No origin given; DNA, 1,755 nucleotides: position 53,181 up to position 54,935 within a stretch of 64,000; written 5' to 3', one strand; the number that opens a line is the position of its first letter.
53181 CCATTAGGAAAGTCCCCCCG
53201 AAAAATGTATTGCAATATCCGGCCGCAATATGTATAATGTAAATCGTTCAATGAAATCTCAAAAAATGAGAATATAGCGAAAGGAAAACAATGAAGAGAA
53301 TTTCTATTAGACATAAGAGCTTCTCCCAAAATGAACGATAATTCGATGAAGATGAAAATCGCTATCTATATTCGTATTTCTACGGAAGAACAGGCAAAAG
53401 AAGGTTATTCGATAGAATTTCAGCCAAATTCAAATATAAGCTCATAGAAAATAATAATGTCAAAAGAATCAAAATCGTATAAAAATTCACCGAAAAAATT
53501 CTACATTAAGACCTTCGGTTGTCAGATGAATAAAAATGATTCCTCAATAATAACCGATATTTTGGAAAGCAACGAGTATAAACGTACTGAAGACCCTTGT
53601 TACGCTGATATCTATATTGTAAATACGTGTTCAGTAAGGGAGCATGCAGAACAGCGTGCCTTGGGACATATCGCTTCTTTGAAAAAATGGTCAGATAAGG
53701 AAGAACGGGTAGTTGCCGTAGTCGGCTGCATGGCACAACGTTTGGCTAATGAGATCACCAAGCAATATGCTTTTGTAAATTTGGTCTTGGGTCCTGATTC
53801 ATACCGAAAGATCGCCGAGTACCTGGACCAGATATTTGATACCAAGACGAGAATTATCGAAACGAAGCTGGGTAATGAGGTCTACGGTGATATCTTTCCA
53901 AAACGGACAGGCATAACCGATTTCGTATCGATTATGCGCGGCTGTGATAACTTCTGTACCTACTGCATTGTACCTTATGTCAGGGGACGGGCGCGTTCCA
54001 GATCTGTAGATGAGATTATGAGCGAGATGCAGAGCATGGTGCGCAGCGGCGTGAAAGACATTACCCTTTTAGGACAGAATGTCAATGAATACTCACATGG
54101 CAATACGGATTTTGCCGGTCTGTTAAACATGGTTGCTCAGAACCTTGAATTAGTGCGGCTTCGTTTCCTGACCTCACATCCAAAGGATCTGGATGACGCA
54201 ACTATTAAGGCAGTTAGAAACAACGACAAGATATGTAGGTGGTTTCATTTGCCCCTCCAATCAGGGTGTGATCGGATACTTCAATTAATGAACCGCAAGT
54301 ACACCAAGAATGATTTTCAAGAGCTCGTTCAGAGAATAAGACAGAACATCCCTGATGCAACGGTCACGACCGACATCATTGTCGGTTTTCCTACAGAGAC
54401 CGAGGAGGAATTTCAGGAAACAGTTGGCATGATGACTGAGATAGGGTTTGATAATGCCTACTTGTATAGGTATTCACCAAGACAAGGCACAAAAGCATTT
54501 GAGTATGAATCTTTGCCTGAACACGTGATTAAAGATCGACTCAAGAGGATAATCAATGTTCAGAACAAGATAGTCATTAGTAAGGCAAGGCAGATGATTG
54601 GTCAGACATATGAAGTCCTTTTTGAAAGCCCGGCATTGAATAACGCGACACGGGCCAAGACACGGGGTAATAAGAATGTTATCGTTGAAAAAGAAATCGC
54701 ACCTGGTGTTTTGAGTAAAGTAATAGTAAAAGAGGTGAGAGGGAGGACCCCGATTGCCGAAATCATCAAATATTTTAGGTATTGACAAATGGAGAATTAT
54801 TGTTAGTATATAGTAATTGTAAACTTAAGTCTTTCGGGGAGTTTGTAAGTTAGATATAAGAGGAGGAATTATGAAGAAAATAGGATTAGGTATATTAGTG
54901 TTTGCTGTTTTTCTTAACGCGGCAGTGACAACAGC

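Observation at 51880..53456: Decayed mobile/defence islet between two MiaB-family genes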

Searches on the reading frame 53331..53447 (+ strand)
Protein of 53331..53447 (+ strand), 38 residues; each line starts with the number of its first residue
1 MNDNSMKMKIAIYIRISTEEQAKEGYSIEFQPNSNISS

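Call 3: search_protein_families(library=pfam, proteins=[window:53331-53447:+], max_evalue=1)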
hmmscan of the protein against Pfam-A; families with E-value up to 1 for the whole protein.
window:53331-53447:+ (38 aa): 0 families

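Call 6: search_solved_structures(query=window:53331-53444:+, max_evalue=10, show_alignments=3)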
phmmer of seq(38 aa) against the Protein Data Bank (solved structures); distinct sequences matched with E-value up to 10: 2.
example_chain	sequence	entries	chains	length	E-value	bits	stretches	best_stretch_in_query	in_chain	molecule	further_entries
3bvp_A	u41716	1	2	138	0.0019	21.2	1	7-31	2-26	TP901-1 Integrase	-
3guv_A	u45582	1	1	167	0.047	17.1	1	5-32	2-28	Site-specific recombinase, resolvase family protein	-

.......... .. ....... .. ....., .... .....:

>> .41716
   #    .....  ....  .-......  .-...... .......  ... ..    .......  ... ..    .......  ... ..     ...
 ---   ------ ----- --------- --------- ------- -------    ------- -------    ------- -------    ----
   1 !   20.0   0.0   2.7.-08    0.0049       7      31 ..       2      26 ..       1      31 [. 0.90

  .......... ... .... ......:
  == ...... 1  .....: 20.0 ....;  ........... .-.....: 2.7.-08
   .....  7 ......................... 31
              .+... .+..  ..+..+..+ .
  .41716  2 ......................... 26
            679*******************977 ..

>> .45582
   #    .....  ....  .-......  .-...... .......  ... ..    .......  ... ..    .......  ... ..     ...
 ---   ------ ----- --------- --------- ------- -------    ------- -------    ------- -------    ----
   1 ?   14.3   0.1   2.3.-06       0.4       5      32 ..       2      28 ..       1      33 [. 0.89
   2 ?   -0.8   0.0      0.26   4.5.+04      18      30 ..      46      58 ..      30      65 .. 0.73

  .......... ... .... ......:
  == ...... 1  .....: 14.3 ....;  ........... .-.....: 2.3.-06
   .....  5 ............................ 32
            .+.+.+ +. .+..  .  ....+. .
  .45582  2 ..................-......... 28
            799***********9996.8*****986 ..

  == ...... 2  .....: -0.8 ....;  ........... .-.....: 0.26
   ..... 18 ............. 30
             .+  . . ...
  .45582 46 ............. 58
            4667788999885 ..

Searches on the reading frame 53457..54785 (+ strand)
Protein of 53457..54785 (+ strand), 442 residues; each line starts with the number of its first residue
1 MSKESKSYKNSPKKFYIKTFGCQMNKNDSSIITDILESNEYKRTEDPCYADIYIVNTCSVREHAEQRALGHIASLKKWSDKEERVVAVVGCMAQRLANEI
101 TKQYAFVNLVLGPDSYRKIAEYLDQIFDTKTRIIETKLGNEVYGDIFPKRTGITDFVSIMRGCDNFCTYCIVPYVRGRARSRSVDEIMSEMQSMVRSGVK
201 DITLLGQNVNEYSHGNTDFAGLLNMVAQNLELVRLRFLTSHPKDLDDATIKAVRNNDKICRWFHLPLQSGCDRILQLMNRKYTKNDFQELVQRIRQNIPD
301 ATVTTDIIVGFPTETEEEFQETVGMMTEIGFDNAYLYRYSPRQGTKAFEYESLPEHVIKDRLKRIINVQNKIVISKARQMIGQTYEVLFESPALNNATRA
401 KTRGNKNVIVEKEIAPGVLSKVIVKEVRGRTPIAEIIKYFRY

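Call 3: search_protein_families(library=pfam, proteins=[window:53457-54785:+], max_evalue=1)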
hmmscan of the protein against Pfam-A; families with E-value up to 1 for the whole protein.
window:53457-54785:+ (442 aa): 5 families
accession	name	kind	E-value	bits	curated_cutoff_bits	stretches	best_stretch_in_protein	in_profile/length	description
PF00919.26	UPF0004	-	4.3e-29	100.9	27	1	14-112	1-98/98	Uncharacterized protein family UPF0004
PF04055.27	Radical_SAM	-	1.9e-28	100.2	29.5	1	157-323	1-163/166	Radical SAM superfamily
PF01938.26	TRAM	-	0.00095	19.4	21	1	378-435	1-59/61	TRAM domain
PF23966.1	DUF7294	-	0.028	14.9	27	0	309-339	33-63/66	Domain of unknown function (DUF7294)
PF02875.26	Mur_ligase_C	-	0.072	14.4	28.4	0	72-132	29-106/127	Mur ligase, glutamate ligase domain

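Call 51: find_homologous_proteins(query=window:53457-54782:+, max_evalue=1e-50)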
Query window:53457-54782:+ (442 aa): 7999 proteins with E <= 1e-50 among 8000 candidates; the best 120 are listed.
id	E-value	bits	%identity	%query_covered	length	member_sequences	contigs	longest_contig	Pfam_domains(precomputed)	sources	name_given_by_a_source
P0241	4.0e-296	999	100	100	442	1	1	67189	PF04055.28,PF00919.27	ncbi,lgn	-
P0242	9.3e-271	916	92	100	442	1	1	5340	PF04055.28,PF00919.27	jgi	-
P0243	9.5e-265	896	90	97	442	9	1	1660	PF04055.28,PF00919.27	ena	-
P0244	5.8e-235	798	81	97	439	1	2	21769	PF04055.28,PF00919.27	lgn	-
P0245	1.2e-229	780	78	99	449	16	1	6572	PF04055.28,PF00919.27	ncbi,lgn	-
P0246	7.0e-210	715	87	81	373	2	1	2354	PF04055.28,PF00919.27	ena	-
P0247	1.3e-204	698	68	99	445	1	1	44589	PF04055.28,PF00919.27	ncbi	ncbi:MAG: tRNA (N6-isopentenyl adenosine(37)-C2)-methylthiotransferase MiaB [bacterium]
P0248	8.9e-204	695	67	99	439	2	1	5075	PF04055.28,PF00919.27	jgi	jgi:tRNA-2-methylthio-N6-dimethylallyladenosine synthase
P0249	1.7e-200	684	68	97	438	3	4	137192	PF04055.28,PF00919.27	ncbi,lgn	-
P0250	3.2e-197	674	66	96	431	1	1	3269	PF04055.28,PF00919.27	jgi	jgi:tRNA-2-methylthio-N6-dimethylallyladenosine synthase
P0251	4.9e-197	673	68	98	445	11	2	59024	PF04055.28,PF00919.27,PF01938.27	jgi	-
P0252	2.2e-196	671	67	96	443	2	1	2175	PF04055.28,PF00919.27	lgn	-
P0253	9.3e-190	649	65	96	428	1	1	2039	PF04055.28,PF00919.27,PF01938.27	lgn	-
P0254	9.7e-189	646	64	99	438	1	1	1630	PF04055.28,PF00919.27,PF01938.27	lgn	-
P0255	3.5e-188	644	66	96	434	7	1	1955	PF04055.28,PF00919.27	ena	-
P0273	4.1e-178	611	63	98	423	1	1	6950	PF04055.28,PF00919.27,PF01938.27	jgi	jgi:tRNA-2-methylthio-N6-dimethylallyladenosine synthase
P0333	3.0e-158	545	58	93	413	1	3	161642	PF04055.28,PF00919.27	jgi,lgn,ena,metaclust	metaclust:\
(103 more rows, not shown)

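Call 54: find_encoding_contigs(protein=P0333, flank=10000, max_places=3)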
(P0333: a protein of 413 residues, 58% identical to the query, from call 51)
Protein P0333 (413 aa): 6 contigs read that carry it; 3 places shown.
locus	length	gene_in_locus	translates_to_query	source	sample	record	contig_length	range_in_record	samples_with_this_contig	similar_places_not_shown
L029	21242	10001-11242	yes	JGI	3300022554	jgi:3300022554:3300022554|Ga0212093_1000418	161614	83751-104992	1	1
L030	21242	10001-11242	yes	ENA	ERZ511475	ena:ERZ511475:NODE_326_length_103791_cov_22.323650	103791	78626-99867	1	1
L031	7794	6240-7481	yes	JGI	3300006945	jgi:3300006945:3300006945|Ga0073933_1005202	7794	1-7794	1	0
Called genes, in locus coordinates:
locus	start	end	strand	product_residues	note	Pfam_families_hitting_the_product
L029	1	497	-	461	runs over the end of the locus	PF00266:Aminotran_5 (faint), PF03841:SelA, PF01053:Cys_Met_Meta_PP (weak)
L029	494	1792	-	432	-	PF01979:Amidohydro_1, PF12890:DHOase, PF07969:Amidohydro_3 (weak)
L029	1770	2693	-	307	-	PF02729:OTCace_N, PF00185:OTCace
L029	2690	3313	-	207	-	PF00156:Pribosyltran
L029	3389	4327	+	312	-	PF00696:AA_kinase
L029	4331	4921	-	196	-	PF04893:Yip1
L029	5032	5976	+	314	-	PF13480:Acetyltransf_6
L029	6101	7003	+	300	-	PF00515:TPR_1 (faint), PF07719:TPR_2 (faint), PF20434:BD-FAE (faint), PF00756:Esterase (faint), PF02230:Abhydrolase_2, PF03959:FSH1 (faint), PF00326:Peptidase_S9 (weak)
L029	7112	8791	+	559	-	PF17092:PCB_OB (faint), PF21710:Spt6_S1 (faint), PF00575:S1 (weak), PF13509:S1_2 (faint), PF23459:S1_RRP5 (faint), PF00575:S1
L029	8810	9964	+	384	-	PF00919:UPF0004, PF04055:Radical_SAM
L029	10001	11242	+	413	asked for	PF00919:UPF0004, PF04055:Radical_SAM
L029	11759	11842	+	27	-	-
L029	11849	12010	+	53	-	-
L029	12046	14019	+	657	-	-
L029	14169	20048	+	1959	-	PF24517:CBM96, PF07705:CARDB, PF18962:Por_Secre_tail (weak)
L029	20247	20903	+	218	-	PF01135:PCMT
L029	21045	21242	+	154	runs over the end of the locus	PF02481:DNA_processg_A (weak), PF18306:LDcluster4, PF03641:Lysine_decarbox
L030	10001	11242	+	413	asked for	PF00919:UPF0004, PF04055:Radical_SAM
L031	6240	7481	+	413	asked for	PF00919:UPF0004, PF04055:Radical_SAM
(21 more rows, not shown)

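Call 55: find_encoding_contigs(protein=P0249, flank=10000, max_places=3)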
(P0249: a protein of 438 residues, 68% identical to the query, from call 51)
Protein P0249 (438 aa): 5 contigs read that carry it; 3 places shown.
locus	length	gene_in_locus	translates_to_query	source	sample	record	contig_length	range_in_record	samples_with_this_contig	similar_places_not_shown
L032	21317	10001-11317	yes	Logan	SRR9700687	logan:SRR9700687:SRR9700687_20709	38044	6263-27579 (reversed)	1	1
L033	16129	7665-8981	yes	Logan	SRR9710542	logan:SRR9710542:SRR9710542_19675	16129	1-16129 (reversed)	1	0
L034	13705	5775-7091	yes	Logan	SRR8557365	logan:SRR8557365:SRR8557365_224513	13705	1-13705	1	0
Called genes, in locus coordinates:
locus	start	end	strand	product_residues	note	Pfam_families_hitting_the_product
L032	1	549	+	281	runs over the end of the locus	PF00459:Inositol_P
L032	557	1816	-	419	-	-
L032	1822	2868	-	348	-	PF01008:IF-2B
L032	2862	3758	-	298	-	PF00763:THF_DHG_CYH, PF02882:THF_DHG_CYH_C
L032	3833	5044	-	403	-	PF13231:PMT_2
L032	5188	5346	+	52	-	-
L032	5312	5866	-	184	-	PF00160:Pro_isomerase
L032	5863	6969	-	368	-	PF13439:Glyco_transf_4, PF13579:Glyco_trans_4_4, PF00534:Glycos_transf_1, PF13692:Glyco_trans_1_4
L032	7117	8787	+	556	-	PF13509:S1_2 (faint), PF23459:S1_RRP5 (faint), PF00575:S1 (weak), PF21710:Spt6_S1 (faint), PF00575:S1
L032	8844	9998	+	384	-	PF00919:UPF0004, PF04055:Radical_SAM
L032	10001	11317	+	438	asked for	PF00919:UPF0004, PF04055:Radical_SAM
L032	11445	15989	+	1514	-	PF00082:Peptidase_S8, PF16656:Pur_ac_phosph_N (weak), PF13860:FlgD_ig, PF18962:Por_Secre_tail (weak)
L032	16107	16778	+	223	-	PF01791:DeoC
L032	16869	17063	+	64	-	PF01165:Ribosomal_S21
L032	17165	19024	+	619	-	PF00488:MutS_V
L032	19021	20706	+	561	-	PF01807:Zn_ribbon_DnaG, PF08275:DNAG_N, PF01751:Toprim, PF13155:Toprim_2, PF13662:Toprim_4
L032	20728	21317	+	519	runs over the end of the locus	PF03979:Sigma70_r1_1, PF00140:Sigma70_r1_2, PF04542:Sigma70_r2, PF04539:Sigma70_r3, PF04545:Sigma70_r4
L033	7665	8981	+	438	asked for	PF00919:UPF0004, PF04055:Radical_SAM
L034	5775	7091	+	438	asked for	PF00919:UPF0004, PF04055:Radical_SAM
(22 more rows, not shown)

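Call 72: search_protein_families(library=ncbifam, proteins=[window:53457-54782:+], max_evalue=0.001)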
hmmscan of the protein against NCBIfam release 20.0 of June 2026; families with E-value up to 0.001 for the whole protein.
window:53457-54782:+ (442 aa): 28 families (the best 25 are shown)
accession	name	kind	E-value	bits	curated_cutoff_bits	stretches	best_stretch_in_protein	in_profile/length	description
TIGR00089.1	TIGR00089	subfamily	1.5e-131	439.1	251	1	14-430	1-425/429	MiaB/RimO family radical SAM methylthiotransferase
TIGR01574.1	miaB-methiolase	equivalog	1.2e-128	429.8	355.3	1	14-436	1-436/437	tRNA (N6-isopentenyl adenosine(37)-C2)-methylthiotransferase MiaB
NF010916.0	PRK14336.1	equivalog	5e-100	335.2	606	1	14-423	3-399/418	tRNA (N6-isopentenyl adenosine(37)-C2)-methylthiotransferase MiaB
TIGR01579.1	MiaB-like-C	equivalog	3.3e-91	306.6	357.05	1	17-401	1-391/416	tRNA (N(6)-L-threonylcarbamoyladenosine(37)-C(2))-methylthiotransferase MtaB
TIGR01578.1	MiaB-like-B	hypoth_equivalog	1.6e-81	274.3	314.7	1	14-424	1-408/421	tRNA (N(6)-L-threonylcarbamoyladenosine(37)-C(2))-methylthiotransferase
TIGR01125.1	TIGR01125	equivalog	7e-80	269.2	356.95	1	16-437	3-418/432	30S ribosomal protein S12 methylthiotransferase RimO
TIGR04014.1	B12_SAM_MJ_0865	equivalog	2.8e-25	89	360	1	154-345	160-352/434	methyl-coenzyme M reductase glutamine C-methyltransferase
TIGR04013.1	B12_SAM_MJ_1487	hypoth_equivalog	5.6e-22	78.1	251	1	147-350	144-356/382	TIGR04013 family B12-binding domain/radical SAM domain-containing protein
TIGR04479.1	bcpD_PhpK_rSAM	subfamily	3.9e-17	61.8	600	1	158-329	243-409/504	PhpK family radical SAM P-methyltransferase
TIGR03471.1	HpnJ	equivalog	1.2e-10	40.8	577.6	1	160-353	203-389/472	hopanoid biosynthesis associated radical SAM protein HpnJ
TIGR04072.2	rSAM_ladder_B12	equivalog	6.1e-10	38.3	360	1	146-329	173-349/443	lipid biosynthesis B12-binding/radical SAM protein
TIGR01212.1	TIGR01212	equivalog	1.1e-08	34.6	180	1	231-346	108-222/302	tRNA modification radical SAM protein MnmL/YtqA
NF033712.0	B12_rSAM_KedN5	subfamily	1.6e-06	26.7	700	1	160-321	201-362/624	KedN5 family methylcobalamin-dependent radical SAM C-methyltransferase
NF006064.0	PRK08207.2-2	equivalog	3.8e-06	26.2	504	1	162-370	153-367/465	coproporphyrinogen III oxidase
TIGR04428.1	B12_rSAM_trp_MT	equivalog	4e-06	25.5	500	0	158-203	220-266/558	tryptophan 2-C-methyltransferase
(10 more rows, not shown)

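Call 73: find_encoding_contigs(protein=P0273, flank=7000, max_places=3)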
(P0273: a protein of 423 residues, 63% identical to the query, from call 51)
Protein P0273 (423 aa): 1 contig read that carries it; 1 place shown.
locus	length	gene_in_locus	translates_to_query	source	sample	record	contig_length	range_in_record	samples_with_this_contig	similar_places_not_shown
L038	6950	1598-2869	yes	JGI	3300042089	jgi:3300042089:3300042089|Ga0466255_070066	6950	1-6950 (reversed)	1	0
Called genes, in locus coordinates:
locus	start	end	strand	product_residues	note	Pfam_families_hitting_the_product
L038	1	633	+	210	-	?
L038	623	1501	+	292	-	PF08843:AbiEii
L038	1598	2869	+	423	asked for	PF00919:UPF0004, PF04055:Radical_SAM, PF01938:TRAM (weak)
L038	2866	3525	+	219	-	PF01791:DeoC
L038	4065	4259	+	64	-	PF01165:Ribosomal_S21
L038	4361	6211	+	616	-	PF00488:MutS_V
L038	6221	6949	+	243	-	?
